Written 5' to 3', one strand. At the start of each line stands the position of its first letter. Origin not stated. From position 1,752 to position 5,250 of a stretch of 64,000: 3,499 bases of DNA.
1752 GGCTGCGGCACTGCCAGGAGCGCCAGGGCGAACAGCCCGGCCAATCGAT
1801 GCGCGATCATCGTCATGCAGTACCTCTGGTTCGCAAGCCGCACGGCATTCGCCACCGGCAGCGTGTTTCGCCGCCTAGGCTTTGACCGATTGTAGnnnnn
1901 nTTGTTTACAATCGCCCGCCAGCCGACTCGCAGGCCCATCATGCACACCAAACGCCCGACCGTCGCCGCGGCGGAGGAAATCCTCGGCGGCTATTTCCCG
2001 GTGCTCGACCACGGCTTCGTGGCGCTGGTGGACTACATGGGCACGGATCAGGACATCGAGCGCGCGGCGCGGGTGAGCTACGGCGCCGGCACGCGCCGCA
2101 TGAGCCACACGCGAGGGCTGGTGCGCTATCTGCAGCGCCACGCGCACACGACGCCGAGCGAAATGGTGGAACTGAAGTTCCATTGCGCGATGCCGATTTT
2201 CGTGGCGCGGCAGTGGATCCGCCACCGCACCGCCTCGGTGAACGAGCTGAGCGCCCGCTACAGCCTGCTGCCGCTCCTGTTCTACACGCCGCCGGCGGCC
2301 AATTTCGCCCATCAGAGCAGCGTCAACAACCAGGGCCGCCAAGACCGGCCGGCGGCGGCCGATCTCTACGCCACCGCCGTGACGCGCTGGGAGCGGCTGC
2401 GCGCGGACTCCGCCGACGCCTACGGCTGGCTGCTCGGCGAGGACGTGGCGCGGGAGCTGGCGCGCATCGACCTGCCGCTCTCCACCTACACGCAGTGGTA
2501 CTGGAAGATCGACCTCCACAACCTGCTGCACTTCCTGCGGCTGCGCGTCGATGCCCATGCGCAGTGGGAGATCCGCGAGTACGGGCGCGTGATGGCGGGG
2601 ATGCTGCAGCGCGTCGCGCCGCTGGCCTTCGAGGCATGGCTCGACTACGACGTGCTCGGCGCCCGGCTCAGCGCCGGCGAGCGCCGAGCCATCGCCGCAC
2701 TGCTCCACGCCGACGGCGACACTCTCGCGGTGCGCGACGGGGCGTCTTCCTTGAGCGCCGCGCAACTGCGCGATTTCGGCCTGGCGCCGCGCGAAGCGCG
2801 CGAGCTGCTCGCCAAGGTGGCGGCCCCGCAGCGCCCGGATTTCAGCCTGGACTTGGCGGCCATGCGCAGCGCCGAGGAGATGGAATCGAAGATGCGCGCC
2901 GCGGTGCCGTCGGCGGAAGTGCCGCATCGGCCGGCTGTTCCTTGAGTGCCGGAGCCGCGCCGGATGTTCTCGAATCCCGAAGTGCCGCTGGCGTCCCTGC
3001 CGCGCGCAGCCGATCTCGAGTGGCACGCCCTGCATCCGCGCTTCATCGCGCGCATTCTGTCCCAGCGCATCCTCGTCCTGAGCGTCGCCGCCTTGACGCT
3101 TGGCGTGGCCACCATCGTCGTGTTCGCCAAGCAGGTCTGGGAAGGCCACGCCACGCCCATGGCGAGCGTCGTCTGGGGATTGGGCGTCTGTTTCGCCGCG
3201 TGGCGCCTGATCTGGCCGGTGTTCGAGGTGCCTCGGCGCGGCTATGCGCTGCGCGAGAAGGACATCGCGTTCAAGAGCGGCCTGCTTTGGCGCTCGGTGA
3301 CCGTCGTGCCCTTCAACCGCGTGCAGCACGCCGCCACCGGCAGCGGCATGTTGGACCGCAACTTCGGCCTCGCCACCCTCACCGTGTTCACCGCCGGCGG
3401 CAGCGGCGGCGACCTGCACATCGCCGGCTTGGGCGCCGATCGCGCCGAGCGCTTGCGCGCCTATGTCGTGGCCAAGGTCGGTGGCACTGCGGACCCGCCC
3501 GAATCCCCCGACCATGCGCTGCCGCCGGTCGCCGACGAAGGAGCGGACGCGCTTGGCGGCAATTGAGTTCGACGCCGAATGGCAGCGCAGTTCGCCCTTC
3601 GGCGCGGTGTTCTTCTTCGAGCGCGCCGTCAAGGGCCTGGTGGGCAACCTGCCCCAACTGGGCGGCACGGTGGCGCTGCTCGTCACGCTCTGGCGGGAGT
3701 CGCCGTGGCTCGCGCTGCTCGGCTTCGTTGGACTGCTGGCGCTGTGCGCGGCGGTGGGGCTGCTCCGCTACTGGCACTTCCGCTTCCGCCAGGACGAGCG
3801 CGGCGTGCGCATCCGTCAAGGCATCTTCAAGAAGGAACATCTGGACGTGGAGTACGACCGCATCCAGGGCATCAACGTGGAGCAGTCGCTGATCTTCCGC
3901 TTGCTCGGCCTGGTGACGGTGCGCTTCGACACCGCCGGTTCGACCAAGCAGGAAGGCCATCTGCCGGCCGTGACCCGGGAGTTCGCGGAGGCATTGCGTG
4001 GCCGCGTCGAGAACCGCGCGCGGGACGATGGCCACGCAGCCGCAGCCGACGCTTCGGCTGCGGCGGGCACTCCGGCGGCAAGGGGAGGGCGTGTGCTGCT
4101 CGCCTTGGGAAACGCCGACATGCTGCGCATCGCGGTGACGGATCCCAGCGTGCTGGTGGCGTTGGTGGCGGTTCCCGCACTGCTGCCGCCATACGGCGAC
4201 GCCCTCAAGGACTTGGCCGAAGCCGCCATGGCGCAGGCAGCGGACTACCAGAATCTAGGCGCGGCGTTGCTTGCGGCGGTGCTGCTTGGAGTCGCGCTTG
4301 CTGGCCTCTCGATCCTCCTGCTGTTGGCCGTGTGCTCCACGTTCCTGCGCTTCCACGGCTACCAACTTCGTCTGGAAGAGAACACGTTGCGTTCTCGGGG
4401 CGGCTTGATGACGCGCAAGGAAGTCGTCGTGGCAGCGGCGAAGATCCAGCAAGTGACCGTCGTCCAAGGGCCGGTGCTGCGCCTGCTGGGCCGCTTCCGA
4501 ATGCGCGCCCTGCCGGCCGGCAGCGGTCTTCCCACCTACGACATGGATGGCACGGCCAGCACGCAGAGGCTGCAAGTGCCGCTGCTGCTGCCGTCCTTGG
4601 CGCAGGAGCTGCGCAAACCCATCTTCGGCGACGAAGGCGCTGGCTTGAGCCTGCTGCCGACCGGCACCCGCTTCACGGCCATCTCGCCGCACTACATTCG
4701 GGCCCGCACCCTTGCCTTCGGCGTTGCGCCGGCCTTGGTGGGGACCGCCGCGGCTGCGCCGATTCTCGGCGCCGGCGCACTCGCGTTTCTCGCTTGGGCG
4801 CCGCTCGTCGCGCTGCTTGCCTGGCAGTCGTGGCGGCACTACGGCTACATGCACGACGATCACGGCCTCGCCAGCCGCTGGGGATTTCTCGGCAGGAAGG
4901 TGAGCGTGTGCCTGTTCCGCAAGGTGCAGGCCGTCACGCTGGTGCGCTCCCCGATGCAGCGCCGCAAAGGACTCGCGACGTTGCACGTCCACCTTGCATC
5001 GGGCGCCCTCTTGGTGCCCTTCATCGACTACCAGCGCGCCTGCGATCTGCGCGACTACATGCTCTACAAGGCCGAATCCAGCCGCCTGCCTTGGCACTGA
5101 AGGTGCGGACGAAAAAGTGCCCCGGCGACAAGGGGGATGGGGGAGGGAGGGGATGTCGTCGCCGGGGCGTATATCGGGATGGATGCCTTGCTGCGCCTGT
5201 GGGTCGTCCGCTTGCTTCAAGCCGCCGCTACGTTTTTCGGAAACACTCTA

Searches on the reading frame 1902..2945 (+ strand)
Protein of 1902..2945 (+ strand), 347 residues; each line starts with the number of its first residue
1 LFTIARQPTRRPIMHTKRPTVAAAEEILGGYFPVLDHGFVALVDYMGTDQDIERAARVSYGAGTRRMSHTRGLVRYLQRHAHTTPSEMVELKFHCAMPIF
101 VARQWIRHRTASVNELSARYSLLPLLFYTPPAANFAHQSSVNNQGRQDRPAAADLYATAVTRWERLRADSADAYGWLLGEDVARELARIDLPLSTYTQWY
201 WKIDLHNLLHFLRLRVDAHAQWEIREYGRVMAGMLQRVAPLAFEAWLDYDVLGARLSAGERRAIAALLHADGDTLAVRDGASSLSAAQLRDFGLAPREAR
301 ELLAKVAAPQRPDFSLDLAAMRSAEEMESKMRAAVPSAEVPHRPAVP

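Call 59: search_protein_families(library=pfam, proteins=[window:1902-2945:+], max_evalue=0.0001)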
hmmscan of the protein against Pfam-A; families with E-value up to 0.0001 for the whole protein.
window:1902-2945:+ (347 aa): 1 family
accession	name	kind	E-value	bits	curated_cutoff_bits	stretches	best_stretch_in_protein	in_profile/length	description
PF02511.20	Thy1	-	6.1e-51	173.4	24.8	1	42-240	2-190/191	Thymidylate synthase complementing protein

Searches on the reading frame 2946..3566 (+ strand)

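Call 59: search_protein_families(library=pfam, proteins=[window:2946-3566:+], max_evalue=0.0001)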
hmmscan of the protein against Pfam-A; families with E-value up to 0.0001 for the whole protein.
window:2946-3566:+ (206 aa): 1 family
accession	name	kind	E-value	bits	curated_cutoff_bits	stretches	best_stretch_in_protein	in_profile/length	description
PF03703.20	bPH_2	-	6.4e-16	58.8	22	1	99-173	5-77/78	Bacterial PH domain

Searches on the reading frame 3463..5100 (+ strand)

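Call 59: search_protein_families(library=pfam, proteins=[window:3463-5100:+], max_evalue=0.0001)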
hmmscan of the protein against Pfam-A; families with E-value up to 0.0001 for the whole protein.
window:3463-5100:+ (545 aa): 1 family
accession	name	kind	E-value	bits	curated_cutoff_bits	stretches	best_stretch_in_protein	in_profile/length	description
PF03703.20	bPH_2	-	9.6e-46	154.4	22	3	103-179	1-75/78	Bacterial PH domain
